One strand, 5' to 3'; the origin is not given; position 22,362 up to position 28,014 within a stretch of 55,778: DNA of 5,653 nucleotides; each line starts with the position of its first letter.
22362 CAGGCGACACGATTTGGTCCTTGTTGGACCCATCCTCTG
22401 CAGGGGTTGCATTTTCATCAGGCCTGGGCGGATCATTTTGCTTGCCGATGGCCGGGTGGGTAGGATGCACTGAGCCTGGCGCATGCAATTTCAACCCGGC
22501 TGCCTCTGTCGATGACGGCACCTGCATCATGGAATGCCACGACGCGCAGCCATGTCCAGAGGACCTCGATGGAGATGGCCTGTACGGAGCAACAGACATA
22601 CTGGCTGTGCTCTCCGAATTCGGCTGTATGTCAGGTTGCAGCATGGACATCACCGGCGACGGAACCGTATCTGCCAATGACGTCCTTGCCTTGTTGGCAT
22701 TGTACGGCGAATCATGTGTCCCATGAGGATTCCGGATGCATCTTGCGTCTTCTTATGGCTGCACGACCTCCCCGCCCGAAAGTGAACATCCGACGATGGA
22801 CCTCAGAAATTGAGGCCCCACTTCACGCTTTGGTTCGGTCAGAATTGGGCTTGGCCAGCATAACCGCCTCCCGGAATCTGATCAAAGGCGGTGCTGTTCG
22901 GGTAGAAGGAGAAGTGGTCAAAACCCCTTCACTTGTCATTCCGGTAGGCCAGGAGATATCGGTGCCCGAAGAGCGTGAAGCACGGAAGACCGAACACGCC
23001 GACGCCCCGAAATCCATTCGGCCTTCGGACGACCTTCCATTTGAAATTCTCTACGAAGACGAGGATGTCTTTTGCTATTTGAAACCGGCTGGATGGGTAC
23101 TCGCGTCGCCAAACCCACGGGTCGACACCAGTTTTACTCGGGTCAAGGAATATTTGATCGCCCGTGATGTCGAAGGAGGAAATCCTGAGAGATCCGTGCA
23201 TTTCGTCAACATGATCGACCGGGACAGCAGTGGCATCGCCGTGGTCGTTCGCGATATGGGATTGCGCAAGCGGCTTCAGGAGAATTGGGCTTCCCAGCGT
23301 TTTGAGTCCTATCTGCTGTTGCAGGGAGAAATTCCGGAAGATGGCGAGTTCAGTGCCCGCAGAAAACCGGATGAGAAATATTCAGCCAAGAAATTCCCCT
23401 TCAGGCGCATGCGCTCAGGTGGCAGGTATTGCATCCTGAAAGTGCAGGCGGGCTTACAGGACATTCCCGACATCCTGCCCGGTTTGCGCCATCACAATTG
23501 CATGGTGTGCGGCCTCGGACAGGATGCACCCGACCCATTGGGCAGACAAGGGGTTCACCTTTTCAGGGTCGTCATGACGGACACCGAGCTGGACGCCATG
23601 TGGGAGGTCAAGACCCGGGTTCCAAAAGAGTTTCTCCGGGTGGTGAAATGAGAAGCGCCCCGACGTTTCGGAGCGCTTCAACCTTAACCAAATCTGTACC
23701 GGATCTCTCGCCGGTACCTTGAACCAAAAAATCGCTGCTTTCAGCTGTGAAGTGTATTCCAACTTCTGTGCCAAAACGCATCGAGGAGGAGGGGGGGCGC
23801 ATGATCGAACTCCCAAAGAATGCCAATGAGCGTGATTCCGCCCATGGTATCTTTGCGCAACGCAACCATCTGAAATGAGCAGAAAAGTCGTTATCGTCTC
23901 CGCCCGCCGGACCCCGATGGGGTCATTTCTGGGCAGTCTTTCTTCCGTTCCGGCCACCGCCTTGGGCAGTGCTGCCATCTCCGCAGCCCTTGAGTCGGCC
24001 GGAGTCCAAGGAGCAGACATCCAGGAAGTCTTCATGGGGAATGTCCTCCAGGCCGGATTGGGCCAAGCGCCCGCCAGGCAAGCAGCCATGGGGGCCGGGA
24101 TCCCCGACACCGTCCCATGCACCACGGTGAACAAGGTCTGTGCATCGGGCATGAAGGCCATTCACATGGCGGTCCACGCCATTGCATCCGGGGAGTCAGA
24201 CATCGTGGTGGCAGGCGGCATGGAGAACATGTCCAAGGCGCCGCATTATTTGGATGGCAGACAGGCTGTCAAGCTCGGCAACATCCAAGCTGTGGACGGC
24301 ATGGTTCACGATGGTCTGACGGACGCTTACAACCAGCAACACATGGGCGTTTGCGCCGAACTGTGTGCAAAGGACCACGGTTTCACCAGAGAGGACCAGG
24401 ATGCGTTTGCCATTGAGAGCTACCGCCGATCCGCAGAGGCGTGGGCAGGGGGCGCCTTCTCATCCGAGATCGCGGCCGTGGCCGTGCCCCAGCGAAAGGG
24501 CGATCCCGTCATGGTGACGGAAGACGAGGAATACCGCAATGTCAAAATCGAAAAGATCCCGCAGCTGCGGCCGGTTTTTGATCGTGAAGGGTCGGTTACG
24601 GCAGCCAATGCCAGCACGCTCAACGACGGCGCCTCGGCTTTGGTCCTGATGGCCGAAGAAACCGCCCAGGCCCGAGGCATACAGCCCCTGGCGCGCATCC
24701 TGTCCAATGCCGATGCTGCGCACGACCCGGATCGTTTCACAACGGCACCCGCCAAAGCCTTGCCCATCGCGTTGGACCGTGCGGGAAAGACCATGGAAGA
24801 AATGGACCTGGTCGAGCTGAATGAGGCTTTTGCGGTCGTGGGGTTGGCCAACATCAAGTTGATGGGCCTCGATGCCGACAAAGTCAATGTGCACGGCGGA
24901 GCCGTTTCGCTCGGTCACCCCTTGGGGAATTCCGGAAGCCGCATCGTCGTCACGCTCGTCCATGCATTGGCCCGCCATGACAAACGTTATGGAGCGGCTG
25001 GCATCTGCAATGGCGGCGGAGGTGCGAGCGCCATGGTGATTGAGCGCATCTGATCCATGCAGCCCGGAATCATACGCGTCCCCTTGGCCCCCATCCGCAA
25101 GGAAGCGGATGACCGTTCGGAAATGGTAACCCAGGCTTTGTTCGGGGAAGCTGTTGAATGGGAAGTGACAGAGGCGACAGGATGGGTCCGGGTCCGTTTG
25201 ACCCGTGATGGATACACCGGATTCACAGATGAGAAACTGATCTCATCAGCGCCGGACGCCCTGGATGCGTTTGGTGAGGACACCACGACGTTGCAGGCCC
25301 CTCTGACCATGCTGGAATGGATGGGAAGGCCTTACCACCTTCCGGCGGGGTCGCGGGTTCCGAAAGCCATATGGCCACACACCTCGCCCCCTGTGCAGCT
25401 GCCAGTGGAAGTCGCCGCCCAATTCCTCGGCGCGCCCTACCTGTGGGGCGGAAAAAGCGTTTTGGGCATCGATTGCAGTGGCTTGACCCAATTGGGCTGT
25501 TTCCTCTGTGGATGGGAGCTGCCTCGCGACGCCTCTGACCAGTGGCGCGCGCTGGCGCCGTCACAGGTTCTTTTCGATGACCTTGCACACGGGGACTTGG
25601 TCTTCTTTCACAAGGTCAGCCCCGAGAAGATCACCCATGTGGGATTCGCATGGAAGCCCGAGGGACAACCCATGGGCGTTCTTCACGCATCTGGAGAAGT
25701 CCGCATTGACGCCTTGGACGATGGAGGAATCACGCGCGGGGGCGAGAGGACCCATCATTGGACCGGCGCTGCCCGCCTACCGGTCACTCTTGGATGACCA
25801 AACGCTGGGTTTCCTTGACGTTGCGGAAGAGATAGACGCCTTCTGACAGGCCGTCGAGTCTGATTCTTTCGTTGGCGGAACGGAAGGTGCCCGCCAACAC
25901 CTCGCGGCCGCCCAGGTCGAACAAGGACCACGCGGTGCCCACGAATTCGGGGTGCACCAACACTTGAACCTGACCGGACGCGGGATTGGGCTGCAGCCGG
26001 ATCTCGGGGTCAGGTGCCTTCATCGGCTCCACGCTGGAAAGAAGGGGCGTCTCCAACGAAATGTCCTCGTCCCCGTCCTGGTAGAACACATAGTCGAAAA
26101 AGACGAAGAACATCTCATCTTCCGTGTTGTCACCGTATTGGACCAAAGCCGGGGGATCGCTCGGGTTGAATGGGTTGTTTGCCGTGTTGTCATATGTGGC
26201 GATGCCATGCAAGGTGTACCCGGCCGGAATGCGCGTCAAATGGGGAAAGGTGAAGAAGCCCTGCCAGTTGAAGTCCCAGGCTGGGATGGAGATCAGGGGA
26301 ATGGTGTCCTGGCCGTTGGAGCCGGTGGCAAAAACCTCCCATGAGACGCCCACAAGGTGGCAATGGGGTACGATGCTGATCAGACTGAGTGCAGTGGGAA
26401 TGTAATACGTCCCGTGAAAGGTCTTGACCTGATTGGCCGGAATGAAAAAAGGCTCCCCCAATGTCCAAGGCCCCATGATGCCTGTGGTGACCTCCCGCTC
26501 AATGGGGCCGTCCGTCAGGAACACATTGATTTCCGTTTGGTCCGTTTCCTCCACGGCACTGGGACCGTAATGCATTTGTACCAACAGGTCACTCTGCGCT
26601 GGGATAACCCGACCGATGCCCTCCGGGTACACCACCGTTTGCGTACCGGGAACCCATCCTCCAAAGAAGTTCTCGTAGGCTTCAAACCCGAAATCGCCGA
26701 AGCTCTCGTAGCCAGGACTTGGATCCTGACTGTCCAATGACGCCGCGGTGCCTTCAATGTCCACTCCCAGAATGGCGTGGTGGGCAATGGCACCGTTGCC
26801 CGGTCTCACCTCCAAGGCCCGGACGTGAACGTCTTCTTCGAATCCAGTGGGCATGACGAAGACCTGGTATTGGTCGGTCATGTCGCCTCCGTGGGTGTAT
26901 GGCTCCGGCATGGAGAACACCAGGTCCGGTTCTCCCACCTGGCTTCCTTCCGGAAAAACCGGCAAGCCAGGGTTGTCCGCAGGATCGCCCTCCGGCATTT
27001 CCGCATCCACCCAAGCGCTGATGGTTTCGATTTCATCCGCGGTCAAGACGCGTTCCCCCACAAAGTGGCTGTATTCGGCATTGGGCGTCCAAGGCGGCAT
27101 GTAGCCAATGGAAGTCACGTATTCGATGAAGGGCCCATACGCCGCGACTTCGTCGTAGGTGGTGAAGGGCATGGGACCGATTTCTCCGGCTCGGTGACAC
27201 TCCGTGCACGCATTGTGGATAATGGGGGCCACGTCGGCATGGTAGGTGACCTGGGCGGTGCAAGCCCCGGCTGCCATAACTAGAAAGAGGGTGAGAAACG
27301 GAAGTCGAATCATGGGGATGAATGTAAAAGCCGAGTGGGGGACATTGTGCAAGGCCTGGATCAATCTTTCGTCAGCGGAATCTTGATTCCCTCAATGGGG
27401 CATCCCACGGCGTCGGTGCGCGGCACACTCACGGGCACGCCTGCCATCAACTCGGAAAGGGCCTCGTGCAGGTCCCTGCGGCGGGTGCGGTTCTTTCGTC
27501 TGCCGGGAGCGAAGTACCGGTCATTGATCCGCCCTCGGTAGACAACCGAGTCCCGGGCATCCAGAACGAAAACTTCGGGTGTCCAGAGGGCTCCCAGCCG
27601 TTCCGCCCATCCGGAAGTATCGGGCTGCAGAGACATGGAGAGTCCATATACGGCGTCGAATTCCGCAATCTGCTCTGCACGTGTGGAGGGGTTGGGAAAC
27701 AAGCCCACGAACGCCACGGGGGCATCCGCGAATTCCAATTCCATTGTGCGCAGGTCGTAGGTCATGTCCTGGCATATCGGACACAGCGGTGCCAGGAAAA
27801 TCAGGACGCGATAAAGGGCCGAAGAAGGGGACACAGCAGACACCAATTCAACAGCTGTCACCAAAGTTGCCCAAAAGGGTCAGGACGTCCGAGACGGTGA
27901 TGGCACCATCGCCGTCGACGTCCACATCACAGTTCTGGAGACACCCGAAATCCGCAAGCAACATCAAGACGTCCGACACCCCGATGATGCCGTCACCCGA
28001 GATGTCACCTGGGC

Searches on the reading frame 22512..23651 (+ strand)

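Call 9: search_protein_families(library=pfam, proteins=[window:22512-23651:+], max_evalue=0.001)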
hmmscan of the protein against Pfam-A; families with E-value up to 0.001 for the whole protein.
window:22512-23651:+ (379 aa): 1 family
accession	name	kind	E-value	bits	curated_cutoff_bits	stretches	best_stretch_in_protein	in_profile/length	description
PF01479.30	S4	-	2.3e-07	30.9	22.8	1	104-149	3-48/48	S4 domain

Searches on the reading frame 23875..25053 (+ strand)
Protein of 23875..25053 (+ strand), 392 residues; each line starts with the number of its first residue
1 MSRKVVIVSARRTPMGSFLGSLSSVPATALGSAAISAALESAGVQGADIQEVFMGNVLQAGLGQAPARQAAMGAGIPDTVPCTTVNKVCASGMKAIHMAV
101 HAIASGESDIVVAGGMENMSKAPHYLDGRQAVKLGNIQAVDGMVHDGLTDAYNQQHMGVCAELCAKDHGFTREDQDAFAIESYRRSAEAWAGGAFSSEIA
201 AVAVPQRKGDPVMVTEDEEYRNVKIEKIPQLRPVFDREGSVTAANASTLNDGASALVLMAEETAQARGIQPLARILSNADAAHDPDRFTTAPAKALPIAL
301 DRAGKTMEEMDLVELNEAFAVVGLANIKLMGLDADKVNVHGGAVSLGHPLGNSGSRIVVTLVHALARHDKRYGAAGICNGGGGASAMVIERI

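Call 9: search_protein_families(library=pfam, proteins=[window:23875-25053:+], max_evalue=0.001)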
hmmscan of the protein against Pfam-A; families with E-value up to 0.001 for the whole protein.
window:23875-25053:+ (392 aa): 4 families
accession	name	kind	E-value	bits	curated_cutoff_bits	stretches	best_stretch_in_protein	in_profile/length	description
PF00108.29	Thiolase_N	-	8.9e-97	324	26.4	1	5-262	1-260/260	Thiolase, N-terminal domain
PF02803.24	Thiolase_C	-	1.3e-45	154.4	27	1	270-391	2-123/123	Thiolase, C-terminal domain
PF00109.32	ketoacyl-synt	-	1.5e-07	31.7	20.8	1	81-122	166-207/252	Beta-ketoacyl synthase, N-terminal domain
PF08545.16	ACP_syn_III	-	0.00065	20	24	0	85-135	3-53/80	3-Oxoacyl-[acyl-carrier-protein (ACP)] synthase III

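Call 16: find_encoding_contigs(protein=window:23875-25053:+, flank=10000, max_places=3)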
Protein window:23875-25053:+ (392 aa): no gene with exactly this product is on record in the collection.

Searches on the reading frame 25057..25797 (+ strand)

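Call 9: search_protein_families(library=pfam, proteins=[window:25057-25797:+], max_evalue=0.001)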
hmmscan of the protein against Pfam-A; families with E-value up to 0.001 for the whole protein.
window:25057-25797:+ (246 aa): 3 families
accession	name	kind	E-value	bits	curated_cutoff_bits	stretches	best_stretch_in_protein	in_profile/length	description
PF00877.26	NLPC_P60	-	1.5e-14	54.3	23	1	125-222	1-93/105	NlpC/P60 family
PF18348.7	SH3_16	-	9.5e-11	41.7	25.8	1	13-56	1-43/49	Bacterial dipeptidyl-peptidase Sh3 domain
PF08239.17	SH3_3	-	3.4e-05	24.4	27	1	13-57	5-48/54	Bacterial SH3 domain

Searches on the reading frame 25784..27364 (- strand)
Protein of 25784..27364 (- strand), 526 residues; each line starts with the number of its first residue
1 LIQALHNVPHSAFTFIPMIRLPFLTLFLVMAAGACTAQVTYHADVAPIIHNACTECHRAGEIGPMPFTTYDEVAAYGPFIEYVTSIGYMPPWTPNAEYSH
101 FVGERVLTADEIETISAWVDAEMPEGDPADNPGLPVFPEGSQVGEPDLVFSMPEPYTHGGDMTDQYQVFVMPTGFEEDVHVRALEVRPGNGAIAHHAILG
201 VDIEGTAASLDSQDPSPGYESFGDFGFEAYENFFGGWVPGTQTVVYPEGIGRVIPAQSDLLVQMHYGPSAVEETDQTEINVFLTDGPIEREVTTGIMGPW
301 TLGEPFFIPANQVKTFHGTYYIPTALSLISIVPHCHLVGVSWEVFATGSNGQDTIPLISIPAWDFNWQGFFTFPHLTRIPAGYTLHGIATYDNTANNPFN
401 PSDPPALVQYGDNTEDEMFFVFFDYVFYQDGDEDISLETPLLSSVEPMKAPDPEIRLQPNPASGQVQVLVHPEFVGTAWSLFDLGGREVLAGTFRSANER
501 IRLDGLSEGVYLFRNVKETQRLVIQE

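Call 9: search_protein_families(library=pfam, proteins=[window:25784-27364:-], max_evalue=0.001)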
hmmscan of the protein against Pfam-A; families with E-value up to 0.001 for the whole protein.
window:25784-27364:- (526 aa): 1 family
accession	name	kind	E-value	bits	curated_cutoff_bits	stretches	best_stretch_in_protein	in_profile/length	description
PF18962.6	Por_Secre_tail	-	2.1e-05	25.2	27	1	459-520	3-67/75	Secretion system C-terminal sorting domain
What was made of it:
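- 25784..27313 (-): D': paralogue of D (69% identity over 417 aa) that ends in a T9SS type A C-terminal domain (residues 442-508, about 25790-25990) instead of the dockerin tail. PF18962 25.2 bits (call 9).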

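Call 70: search_protein_families(library=ncbifam, proteins=[window:25784-27313:-], max_evalue=0.01)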
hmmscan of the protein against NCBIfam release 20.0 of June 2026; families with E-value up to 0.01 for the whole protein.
window:25784-27313:- (509 aa): 2 families
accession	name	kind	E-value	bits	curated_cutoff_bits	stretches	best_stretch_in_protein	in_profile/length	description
TIGR04183.1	Por_Secre_tail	domain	1.7e-06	27.9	23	1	442-508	3-72/72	T9SS type A sorting domain-containing protein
NF050177.1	TapA_OM_Porphy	equivalog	0.0017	17.2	500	1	426-506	459-538/544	TapA/TapC family T9SS-dependent outer membrane protein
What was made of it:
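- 25784..27313 (-): TIGR04183 27.9 bits against a cut-off of 23 (call 70).
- On T9SS type A C-terminal domain (TIGR04183 / PF18962): The paralogue D' passes with 27.9 bits against 23 (call 70).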

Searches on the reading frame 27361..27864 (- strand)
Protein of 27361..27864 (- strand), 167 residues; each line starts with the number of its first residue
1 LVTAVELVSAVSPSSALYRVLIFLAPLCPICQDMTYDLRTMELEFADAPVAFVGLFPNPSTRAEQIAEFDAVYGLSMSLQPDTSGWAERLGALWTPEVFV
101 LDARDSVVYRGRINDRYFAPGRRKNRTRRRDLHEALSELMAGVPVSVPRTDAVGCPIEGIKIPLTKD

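Call 10: search_protein_families(library=pfam, proteins=[window:27361-27864:-], max_evalue=0.001)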
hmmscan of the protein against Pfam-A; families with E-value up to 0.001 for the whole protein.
window:27361-27864:- (167 aa): 2 families
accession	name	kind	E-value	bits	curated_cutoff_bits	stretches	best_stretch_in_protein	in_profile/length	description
PF00578.27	AhpC-TSA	-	0.00048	20.5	26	1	20-109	28-123/124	AhpC/TSA family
PF08534.16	Redoxin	-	0.00068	19.9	26.6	0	20-112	32-133/148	Redoxin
